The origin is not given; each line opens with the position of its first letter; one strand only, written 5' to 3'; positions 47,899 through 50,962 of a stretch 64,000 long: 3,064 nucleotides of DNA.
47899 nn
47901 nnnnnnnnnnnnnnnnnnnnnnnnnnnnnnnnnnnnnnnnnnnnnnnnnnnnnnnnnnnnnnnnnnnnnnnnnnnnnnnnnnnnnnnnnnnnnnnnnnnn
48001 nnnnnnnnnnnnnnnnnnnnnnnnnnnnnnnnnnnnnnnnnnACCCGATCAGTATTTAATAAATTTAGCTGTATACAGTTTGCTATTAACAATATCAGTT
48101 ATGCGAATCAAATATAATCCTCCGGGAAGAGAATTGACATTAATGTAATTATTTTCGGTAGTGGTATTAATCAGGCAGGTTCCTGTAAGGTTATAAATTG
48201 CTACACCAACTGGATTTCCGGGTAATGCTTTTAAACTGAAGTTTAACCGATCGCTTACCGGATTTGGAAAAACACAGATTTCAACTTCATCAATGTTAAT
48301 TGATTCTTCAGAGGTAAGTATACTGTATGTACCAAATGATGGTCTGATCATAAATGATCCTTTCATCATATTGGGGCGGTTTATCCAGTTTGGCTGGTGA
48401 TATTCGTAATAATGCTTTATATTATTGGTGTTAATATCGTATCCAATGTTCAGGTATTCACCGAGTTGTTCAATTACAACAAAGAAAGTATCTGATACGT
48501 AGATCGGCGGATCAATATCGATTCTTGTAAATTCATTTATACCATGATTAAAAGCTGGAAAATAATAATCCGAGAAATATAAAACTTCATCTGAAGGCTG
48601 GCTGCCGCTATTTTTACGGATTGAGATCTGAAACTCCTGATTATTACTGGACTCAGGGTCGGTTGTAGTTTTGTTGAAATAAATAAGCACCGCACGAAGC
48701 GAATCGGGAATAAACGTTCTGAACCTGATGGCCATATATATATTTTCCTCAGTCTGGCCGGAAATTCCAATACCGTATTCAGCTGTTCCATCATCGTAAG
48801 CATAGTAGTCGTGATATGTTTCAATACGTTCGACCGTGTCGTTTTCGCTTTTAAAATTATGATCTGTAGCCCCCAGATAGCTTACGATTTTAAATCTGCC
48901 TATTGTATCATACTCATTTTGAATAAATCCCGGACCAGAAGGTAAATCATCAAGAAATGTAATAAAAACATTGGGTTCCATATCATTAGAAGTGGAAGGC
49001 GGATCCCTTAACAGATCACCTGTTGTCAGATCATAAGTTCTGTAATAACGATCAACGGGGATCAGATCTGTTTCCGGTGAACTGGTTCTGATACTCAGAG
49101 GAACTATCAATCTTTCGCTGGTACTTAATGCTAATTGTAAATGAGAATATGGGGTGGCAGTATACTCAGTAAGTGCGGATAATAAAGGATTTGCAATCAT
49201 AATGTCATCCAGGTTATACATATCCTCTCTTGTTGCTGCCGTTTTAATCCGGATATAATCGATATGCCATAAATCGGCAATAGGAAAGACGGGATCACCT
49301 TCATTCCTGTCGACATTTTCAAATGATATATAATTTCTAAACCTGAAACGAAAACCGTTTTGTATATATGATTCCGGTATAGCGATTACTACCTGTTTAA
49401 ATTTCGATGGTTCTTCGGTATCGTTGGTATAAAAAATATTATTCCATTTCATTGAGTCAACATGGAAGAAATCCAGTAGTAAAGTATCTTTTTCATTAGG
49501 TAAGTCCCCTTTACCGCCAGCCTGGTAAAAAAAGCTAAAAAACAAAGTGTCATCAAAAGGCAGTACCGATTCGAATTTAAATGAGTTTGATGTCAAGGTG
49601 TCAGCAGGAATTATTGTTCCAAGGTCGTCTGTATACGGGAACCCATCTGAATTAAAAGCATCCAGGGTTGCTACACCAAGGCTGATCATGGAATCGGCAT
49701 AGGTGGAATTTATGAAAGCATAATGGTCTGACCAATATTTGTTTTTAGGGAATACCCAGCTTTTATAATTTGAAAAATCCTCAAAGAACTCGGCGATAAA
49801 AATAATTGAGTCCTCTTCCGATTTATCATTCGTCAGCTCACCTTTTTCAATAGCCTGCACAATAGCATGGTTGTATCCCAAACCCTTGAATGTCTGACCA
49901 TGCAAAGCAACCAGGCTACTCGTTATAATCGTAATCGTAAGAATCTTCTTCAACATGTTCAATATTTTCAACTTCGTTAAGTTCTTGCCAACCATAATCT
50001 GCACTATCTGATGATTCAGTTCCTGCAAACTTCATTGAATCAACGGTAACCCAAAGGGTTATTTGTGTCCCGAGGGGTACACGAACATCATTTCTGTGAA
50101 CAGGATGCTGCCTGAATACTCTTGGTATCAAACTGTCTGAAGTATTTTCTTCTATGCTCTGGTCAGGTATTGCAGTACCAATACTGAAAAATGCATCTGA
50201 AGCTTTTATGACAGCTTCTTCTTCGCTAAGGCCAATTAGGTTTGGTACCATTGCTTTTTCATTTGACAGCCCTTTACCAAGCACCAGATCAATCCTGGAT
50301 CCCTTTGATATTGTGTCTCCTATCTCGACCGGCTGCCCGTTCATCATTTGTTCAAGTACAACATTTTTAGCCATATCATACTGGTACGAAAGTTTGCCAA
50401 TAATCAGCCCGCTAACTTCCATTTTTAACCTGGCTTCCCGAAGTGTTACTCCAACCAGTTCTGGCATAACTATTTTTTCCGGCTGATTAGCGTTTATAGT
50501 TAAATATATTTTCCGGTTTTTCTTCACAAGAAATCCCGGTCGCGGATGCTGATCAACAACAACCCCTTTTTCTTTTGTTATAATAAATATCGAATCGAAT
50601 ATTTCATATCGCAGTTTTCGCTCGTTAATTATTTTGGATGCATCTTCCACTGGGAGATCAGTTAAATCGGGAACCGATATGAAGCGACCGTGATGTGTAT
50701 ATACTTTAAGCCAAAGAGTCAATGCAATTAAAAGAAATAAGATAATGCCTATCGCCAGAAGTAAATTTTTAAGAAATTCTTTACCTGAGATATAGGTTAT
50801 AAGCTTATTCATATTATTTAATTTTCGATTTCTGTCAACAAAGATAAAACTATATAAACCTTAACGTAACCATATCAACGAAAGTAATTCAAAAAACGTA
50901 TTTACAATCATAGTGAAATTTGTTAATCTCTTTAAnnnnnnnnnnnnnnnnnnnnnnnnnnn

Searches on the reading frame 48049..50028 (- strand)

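Call 3: search_protein_families(library=pfam, proteins=[window:48049-50028:-], max_evalue=0.01)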
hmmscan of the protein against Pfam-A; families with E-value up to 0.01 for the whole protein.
window:48049-50028:- (659 aa): 1 family
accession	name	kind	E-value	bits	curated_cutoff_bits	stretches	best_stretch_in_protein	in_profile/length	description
PF18962.6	Por_Secre_tail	-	1.2e-09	38.8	27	1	586-649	1-68/75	Secretion system C-terminal sorting domain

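Call 4: search_protein_families(library=ncbifam, proteins=[window:48049-50028:-], max_evalue=0.01)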
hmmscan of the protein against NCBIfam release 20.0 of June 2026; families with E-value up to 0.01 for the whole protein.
window:48049-50028:- (659 aa): 3 families
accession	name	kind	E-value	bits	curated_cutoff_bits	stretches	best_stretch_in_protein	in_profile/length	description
TIGR04183.1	Por_Secre_tail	domain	1.1e-09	38.1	23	1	586-658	1-71/72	T9SS type A sorting domain-containing protein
NF038113.1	T9SSA_dep_M36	equivalog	4.8e-05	21.7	885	1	571-646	783-858/869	T9SS-dependent M36 family metallopeptidase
NF052644.1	T9SS_DNase_Rie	equivalog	0.0046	16.3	260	1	606-658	199-250/251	T9SS-dependent surface endonuclease, AS87_RS02955 family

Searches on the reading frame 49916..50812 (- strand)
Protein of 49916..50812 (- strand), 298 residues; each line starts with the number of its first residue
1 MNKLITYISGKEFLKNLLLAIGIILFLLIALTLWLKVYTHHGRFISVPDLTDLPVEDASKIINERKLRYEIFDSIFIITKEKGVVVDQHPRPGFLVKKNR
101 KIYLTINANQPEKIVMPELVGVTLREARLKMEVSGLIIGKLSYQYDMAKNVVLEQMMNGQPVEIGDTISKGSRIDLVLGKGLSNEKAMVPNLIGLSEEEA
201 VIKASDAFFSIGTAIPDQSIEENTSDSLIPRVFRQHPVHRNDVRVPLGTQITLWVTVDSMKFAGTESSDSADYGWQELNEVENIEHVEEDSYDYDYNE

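Call 3: search_protein_families(library=pfam, proteins=[window:49916-50812:-], max_evalue=0.01)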
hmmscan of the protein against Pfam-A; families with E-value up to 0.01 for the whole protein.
window:49916-50812:- (298 aa): 1 family
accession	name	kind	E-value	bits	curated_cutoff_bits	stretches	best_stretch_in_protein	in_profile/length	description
PF03793.24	PASTA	-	6.6e-21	74.5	23.2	2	46-107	2-63/64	PASTA domain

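Call 4: search_protein_families(library=ncbifam, proteins=[window:49916-50812:-], max_evalue=0.01)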
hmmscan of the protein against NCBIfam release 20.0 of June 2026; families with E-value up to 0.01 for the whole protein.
window:49916-50812:- (298 aa): 1 family
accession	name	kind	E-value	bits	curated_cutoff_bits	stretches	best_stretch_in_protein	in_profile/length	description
NF033483.0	PknB_PASTA_kin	equivalog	7e-23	81.5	450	1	17-255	337-562/563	Stk1 family PASTA domain-containing Ser/Thr kinase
